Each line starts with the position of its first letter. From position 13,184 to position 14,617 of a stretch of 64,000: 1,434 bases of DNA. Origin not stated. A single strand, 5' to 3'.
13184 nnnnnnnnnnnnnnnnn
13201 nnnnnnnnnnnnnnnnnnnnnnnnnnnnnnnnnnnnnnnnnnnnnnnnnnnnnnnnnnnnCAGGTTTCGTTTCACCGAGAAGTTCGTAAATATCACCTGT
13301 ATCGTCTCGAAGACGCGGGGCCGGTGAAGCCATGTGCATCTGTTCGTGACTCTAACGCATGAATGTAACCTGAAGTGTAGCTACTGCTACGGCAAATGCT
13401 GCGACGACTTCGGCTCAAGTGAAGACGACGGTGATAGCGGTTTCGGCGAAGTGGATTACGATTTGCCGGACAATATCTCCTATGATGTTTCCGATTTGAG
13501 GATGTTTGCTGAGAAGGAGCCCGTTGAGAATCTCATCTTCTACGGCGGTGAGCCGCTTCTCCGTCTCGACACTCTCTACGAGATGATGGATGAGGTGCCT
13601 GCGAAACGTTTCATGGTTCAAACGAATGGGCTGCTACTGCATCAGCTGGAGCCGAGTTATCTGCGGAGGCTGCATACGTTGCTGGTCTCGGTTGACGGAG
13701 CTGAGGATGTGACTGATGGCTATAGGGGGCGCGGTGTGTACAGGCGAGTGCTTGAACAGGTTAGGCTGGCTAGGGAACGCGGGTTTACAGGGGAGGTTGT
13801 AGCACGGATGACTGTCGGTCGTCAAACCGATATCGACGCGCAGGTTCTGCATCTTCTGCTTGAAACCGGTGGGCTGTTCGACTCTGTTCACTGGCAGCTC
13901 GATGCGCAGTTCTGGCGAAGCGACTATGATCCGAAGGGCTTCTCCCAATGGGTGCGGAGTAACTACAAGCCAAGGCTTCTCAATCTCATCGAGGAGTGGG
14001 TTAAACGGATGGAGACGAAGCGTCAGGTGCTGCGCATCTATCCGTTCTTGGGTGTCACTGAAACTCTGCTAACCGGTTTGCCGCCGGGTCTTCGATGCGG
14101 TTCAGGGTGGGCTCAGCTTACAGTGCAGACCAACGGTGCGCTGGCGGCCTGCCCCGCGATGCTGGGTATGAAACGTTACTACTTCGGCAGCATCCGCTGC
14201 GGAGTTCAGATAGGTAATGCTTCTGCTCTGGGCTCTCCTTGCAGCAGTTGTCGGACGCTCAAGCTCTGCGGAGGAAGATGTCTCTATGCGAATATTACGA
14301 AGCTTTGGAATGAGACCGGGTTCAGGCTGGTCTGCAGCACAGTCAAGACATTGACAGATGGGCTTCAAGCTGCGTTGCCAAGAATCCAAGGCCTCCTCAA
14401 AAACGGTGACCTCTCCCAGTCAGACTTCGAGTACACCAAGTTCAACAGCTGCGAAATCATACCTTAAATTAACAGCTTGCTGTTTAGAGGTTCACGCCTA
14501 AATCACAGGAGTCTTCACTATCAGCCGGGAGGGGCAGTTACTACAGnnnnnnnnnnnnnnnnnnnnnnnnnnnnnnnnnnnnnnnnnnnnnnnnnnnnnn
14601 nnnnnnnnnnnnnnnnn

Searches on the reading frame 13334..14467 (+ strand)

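Call 47: search_protein_families(library=pfam, proteins=[window:13334-14467:+], max_evalue=0.001)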
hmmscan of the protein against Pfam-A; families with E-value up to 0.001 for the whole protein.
window:13334-14467:+ (377 aa): 2 families
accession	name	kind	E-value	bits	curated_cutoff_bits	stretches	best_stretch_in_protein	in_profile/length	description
PF04055.27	Radical_SAM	-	2.1e-15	57.7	29.5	1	6-173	2-164/166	Radical SAM superfamily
PF13353.11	Fer4_12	-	2.3e-07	31.6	22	1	7-123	11-116/137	4Fe-4S single cluster domain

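Call 50: search_protein_families(library=ncbifam, proteins=[window:13334-14467:+], max_evalue=0.001)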
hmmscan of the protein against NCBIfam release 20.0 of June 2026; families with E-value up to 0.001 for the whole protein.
window:13334-14467:+ (377 aa): 50 families (the best 25 are shown)
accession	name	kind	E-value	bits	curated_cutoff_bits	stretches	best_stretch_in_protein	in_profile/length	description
TIGR04084.1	rSAM_AF0577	subfamily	3.8e-90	302.3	225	1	7-377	3-347/347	TIGR04084 family radical SAM/SPASM domain-containing protein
NF047865.1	rSAM_PapB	equivalog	2.3e-22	79.7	340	1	4-321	6-321/330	PapB family radical SAM/SPASM ranthipeptide maturase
TIGR03906.1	quino_hemo_SAM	equivalog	1.4e-16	60.2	453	1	4-320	97-418/467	quinohemoprotein amine dehydrogenase maturation protein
NF041298.1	rSAM_mat_DynA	equivalog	6.9e-15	54.9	450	1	6-316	6-321/356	dynobactin maturation radical SAM/SPASM protein DynA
TIGR04064.1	rSAM_nif11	equivalog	2.3e-12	46.4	518.7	1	3-322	80-406/459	nif11-like peptide radical SAM maturase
TIGR04546.1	rSAM_ahbC_deAc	equivalog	2.6e-12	46.2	650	1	6-177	44-201/390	12,18-didecarboxysiroheme deacetylase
TIGR04250.1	SCM_rSAM_ScmE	equivalog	1.3e-11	44.1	400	1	5-181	7-171/358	SynChlorMet cassette radical SAM/SPASM protein ScmE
TIGR04083.1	rSAM_pep_methan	hypoth_equivalog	4.6e-11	42.2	300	1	2-341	1-336/376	TIGR04083 family peptide-modifying radical SAM enzyme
NF038283.1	viperin_w_prok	equivalog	5.8e-11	42.1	180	1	7-141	8-136/281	viperin family antiviral radical SAM protein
NF041707.1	rSAM_YhhB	equivalog_domain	5.8e-11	41.9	445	1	4-157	5-163/369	cyclophane-forming radical SAM/SPASM peptide maturase YhhB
NF049973.1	radical_Rv1681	equivalog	6.2e-11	41.8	380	1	8-179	79-237/326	Rv1681 family radical SAM protein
NF033640.1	N_Twi_rSAM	subfamily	9.2e-11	41.5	170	1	6-224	116-339/398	twitch domain-containing radical SAM protein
NF050038.1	rSAM_RiPP_GggB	equivalog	1.7e-10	40.5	650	1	5-148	46-182/398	streptosactin maturase GggB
TIGR04163.1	rSAM_cobopep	equivalog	3.5e-10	39.2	375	1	5-145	68-207/428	peptide-modifying radical SAM enzyme CbpB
TIGR04051.1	rSAM_NirJ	equivalog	3.7e-10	39.3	515.45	1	6-168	7-155/354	heme d1 biosynthesis radical SAM protein NirJ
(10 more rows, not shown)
